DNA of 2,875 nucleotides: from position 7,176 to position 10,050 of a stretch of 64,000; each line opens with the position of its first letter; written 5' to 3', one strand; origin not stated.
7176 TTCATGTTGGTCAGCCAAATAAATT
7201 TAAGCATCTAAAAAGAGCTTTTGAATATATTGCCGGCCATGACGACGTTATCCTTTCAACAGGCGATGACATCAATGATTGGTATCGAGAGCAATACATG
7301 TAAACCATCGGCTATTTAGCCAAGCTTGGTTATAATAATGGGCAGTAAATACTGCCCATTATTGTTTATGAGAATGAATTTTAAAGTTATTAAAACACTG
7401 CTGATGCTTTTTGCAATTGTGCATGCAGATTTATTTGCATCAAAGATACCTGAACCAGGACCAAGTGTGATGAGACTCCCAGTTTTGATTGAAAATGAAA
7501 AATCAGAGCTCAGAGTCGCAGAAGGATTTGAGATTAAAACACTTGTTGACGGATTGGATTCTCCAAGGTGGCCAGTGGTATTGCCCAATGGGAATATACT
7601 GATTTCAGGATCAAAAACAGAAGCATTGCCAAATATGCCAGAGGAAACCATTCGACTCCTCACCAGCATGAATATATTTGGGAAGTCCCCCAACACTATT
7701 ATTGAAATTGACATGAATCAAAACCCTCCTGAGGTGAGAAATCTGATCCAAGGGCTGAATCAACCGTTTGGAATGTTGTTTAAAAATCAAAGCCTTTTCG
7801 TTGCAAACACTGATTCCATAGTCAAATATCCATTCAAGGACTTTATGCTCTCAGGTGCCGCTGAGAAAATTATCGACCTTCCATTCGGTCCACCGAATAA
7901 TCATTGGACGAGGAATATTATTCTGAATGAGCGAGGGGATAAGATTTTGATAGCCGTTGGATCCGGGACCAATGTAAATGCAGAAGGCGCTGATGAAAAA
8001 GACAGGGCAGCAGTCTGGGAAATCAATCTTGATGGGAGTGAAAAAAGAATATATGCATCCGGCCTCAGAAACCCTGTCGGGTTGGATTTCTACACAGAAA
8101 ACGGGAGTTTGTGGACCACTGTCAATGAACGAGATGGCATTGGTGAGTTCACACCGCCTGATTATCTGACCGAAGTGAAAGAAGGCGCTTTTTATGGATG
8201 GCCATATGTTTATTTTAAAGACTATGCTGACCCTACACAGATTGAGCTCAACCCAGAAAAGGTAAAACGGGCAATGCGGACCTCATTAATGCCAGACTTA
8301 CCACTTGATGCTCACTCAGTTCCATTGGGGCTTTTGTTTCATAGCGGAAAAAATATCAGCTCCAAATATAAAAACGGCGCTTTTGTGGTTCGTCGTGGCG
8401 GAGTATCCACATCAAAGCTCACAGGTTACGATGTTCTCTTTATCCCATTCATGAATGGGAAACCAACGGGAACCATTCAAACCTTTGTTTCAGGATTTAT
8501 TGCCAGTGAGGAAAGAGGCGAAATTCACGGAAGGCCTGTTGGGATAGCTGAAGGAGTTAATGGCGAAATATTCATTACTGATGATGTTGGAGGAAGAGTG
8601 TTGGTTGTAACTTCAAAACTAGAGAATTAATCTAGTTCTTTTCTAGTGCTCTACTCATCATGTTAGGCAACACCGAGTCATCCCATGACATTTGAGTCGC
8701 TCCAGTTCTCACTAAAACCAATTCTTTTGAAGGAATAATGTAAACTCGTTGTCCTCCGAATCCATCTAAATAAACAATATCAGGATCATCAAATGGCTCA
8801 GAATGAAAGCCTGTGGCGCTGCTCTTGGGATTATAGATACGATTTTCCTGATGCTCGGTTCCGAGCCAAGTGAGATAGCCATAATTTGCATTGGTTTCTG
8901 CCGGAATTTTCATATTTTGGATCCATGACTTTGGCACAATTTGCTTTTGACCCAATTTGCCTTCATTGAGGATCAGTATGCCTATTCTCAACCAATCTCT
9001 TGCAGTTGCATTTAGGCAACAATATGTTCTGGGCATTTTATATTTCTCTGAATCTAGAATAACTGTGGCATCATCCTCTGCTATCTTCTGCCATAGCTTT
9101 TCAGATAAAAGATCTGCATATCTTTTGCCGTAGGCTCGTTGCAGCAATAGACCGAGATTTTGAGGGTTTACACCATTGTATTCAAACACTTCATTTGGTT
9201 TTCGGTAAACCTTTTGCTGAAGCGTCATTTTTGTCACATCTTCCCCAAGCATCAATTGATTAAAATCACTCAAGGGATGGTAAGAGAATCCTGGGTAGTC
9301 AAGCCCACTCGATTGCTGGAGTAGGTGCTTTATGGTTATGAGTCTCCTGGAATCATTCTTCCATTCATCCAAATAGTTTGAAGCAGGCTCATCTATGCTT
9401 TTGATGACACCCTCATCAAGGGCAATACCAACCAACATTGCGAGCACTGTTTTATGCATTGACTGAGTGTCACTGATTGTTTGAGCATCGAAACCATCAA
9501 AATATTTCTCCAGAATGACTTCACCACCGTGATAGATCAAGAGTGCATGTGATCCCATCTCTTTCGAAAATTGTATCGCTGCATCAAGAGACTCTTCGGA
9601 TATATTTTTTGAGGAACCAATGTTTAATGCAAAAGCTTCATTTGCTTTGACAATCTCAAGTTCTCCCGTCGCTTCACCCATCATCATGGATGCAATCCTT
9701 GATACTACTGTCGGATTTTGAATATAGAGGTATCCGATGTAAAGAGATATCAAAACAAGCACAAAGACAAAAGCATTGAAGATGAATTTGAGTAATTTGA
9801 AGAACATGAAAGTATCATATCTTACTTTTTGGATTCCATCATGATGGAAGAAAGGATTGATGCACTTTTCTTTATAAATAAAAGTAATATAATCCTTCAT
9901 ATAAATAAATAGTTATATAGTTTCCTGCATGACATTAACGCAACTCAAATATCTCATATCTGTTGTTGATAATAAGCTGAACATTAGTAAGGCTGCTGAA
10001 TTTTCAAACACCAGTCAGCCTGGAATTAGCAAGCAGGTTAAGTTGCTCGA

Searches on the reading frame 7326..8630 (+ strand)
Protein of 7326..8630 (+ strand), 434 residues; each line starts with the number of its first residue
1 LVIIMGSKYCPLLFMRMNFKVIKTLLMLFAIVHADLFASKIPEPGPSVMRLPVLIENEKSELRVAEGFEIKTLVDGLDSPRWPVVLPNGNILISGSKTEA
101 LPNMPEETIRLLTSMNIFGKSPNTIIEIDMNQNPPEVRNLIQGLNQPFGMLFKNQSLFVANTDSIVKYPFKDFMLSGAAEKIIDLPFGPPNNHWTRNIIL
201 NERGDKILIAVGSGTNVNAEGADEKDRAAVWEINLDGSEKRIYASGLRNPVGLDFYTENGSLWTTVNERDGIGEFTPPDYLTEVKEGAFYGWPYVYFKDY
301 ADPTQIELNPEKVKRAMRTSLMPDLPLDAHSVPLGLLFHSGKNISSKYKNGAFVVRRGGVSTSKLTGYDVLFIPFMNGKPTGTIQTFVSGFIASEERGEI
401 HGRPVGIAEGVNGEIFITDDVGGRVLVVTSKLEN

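Call 42: search_protein_families(library=ncbifam, proteins=[window:7326-8630:+])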
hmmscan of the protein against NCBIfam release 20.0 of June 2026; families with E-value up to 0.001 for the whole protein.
window:7326-8630:+ (434 aa): 1 family
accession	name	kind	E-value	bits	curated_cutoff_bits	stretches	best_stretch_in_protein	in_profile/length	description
NF033206.1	ScyE_fam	subfamily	0.00023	20.8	80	0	222-262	228-266/333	ScyD/ScyE family protein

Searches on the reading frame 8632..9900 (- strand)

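Call 42: search_protein_families(library=ncbifam, proteins=[window:8632-9900:-])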
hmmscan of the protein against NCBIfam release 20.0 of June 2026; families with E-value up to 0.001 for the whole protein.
window:8632-9900:- (422 aa): 1 family
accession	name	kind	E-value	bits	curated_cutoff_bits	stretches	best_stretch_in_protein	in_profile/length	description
NF045925.1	3-sucCA_synth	equivalog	3.8e-16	58.6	800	1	116-403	56-313/498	3-succinylated cholic acid synthase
